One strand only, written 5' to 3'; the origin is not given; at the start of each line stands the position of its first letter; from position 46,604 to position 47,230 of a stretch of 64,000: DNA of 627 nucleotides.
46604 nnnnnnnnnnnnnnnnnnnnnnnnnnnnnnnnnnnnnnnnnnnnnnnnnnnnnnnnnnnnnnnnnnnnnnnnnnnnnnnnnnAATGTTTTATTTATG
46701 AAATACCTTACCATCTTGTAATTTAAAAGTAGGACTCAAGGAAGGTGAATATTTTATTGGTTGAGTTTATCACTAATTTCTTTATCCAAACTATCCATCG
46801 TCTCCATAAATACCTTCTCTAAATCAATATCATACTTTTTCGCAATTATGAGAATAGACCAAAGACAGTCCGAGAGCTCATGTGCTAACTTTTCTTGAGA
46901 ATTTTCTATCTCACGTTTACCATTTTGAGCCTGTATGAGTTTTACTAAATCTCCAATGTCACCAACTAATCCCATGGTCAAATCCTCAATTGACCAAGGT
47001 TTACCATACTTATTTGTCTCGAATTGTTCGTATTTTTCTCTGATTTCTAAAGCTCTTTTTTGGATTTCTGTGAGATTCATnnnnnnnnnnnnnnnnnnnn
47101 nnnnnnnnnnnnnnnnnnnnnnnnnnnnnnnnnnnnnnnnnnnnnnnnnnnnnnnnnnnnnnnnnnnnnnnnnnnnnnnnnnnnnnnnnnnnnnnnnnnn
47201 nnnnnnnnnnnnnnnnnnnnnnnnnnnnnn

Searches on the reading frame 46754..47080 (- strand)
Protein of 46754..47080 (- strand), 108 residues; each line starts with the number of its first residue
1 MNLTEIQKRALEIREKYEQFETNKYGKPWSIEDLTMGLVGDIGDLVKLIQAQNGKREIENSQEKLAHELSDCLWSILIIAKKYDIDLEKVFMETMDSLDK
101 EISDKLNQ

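Call 73: search_protein_families(library=pfam, proteins=[window:46754-47080:-], max_evalue=0.01)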
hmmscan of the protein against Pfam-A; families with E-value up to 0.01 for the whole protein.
window:46754-47080:- (108 aa): 2 families
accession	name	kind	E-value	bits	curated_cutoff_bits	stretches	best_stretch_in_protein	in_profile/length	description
PF03819.22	MazG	-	3.2e-06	27.8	22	1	32-96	4-64/74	MazG nucleotide pyrophosphohydrolase domain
PF12643.12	MazG-like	-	0.00092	19.9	27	1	31-99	8-68/85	MazG-like family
